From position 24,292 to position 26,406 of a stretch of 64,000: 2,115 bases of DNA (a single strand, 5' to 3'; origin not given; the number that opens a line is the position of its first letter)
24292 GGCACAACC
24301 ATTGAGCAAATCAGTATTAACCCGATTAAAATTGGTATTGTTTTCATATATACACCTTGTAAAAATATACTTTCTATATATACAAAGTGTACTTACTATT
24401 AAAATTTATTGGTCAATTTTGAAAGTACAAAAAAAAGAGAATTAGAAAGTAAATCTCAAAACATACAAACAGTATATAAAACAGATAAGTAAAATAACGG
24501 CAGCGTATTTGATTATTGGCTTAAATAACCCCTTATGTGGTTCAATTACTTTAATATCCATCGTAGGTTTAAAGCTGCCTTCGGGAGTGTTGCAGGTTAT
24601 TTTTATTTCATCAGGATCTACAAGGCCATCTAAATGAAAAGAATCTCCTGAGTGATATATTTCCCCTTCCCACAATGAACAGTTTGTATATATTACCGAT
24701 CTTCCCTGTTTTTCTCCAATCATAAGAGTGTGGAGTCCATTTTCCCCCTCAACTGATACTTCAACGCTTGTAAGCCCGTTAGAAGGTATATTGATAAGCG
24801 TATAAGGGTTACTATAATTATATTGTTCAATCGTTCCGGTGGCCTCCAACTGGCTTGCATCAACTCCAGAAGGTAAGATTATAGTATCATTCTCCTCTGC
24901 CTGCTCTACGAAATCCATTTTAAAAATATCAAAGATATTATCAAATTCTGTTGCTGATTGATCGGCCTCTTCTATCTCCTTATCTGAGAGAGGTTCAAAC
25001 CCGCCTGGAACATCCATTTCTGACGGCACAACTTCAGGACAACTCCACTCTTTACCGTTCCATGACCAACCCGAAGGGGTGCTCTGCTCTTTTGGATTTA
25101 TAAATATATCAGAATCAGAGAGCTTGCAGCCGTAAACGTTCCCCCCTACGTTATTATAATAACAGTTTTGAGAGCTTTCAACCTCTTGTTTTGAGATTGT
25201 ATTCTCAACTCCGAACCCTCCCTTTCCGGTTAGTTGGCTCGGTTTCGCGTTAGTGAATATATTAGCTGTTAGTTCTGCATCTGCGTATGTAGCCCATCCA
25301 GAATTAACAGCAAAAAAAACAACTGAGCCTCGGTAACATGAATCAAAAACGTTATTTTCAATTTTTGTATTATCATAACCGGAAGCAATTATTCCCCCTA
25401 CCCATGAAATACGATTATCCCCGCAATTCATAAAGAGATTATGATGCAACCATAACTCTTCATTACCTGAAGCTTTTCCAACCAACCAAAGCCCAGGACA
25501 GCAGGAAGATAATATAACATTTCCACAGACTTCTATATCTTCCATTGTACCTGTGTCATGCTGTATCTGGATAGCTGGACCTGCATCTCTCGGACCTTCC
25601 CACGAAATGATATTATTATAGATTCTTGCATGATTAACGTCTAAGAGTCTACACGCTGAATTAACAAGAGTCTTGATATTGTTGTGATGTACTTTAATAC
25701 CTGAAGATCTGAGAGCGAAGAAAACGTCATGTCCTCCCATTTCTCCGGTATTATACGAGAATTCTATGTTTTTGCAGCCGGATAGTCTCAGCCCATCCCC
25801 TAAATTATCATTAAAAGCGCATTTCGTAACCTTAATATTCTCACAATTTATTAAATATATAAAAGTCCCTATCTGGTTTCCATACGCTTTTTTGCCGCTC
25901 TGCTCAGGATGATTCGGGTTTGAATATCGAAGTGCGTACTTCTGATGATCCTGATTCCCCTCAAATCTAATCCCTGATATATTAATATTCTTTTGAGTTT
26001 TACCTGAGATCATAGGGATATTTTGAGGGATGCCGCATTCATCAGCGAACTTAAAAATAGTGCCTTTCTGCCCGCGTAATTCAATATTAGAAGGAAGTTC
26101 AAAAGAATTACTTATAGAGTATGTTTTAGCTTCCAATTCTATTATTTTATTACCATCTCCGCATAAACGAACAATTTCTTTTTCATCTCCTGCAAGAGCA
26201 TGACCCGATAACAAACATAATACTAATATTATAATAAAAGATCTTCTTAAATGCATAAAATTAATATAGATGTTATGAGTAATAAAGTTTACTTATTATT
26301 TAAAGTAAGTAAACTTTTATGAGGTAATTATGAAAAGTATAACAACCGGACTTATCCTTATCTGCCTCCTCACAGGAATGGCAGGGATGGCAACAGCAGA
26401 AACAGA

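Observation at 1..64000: No accepted ORF in 64 kb terminates with TAG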

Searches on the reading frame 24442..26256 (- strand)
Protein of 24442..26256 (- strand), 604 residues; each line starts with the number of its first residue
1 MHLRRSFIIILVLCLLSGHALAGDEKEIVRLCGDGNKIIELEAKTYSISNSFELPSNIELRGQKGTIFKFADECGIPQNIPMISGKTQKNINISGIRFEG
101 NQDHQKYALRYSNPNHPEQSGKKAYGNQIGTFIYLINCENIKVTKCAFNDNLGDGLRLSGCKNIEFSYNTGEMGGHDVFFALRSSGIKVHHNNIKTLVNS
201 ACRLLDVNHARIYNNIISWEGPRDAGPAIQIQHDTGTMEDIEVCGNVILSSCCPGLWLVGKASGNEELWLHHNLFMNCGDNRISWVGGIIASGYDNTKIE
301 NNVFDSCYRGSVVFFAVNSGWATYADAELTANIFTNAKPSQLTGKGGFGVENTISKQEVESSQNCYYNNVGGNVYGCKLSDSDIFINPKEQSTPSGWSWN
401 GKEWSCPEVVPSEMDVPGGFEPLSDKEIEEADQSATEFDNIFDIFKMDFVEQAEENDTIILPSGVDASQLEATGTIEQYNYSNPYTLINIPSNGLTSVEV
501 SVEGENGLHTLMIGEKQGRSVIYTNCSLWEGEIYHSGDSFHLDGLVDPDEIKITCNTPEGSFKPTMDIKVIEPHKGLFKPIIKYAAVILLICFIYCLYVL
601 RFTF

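Call 7: search_protein_families(library=pfam, proteins=[window:24442-26256:-], max_evalue=0.01)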
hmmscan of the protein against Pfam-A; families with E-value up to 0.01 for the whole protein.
window:24442-26256:- (604 aa): 3 families
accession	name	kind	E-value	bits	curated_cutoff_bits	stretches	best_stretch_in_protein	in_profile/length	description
PF08480.16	Disaggr_assoc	-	9.9e-28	97.8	22.6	1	238-389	1-158/194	Disaggregatase related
PF13229.12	Beta_helix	-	4.6e-10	39.8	25.9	2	90-216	33-157/158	Right handed beta helix region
PF05048.19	NosD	-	0.00022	21.2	23.6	1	122-277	30-171/212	Periplasmic copper-binding protein (NosD)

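Call 74: search_dna_similar(query=window:24442-26256:-, collection=phages, mode=protein, max_rows=15, max_evalue=0.001)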
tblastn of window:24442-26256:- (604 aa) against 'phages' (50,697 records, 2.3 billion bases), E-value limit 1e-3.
No match.
